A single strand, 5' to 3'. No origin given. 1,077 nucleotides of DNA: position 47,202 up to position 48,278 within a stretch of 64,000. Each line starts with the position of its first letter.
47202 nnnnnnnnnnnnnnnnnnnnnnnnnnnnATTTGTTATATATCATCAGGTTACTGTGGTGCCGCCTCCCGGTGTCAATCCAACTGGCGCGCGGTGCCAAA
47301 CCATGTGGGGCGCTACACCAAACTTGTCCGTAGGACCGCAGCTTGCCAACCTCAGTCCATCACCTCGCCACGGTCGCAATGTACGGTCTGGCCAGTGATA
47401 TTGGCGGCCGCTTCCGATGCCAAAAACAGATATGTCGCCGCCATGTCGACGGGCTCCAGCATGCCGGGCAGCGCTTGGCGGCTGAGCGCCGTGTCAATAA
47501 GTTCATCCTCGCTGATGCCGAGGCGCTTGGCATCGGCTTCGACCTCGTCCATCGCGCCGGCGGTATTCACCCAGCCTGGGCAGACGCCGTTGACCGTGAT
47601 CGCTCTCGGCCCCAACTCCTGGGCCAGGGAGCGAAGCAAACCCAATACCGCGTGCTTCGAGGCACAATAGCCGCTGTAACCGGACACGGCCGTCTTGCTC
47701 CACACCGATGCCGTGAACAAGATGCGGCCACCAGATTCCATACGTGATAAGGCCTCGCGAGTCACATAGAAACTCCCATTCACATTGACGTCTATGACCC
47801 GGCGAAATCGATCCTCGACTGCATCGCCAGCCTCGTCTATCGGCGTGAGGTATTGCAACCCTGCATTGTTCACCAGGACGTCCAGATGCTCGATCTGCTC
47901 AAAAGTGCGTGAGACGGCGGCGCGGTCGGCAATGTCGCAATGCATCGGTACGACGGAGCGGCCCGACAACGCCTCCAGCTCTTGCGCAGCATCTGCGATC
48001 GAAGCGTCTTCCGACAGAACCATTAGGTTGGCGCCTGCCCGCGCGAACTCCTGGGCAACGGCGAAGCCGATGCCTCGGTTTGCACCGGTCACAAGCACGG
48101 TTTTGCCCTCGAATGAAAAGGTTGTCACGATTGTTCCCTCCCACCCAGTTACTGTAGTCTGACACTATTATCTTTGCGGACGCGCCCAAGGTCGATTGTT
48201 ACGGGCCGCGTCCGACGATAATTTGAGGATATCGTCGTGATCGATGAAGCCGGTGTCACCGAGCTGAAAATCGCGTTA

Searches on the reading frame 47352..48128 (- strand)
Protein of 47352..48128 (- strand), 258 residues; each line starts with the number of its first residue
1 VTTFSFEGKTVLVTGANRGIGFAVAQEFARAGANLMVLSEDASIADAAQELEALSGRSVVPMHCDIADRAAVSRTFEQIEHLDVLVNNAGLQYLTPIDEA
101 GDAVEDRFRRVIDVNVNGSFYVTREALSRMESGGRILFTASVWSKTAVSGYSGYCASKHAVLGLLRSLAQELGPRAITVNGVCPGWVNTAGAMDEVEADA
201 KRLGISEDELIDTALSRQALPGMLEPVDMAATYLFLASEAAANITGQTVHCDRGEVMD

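Call 35: search_protein_families(library=pfam, proteins=[window:47352-48128:-], max_evalue=0.001)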
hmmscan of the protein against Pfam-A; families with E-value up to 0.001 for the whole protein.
window:47352-48128:- (258 aa): 6 families
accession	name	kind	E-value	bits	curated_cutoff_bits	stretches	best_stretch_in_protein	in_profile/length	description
PF13561.12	adh_short_C2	-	1.9e-53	181.9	27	1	15-254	1-234/236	Enoyl-(Acyl carrier protein) reductase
PF00106.31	adh_short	-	2e-50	171.4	26.6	1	9-196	1-191/195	short chain dehydrogenase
PF08659.16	KR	-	9.3e-12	45.7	22.6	1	10-179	2-173/180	KR domain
PF01370.27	Epimerase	-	5e-06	26.5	20.9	1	11-141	1-115/240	NAD dependent epimerase/dehydratase family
PF04321.23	RmlD_sub_bind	-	0.0004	20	27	1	10-126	2-89/287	RmlD substrate binding domain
PF23441.1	SDR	-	0.00091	19.1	27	0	9-197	8-204/258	SDR-like rossmann domain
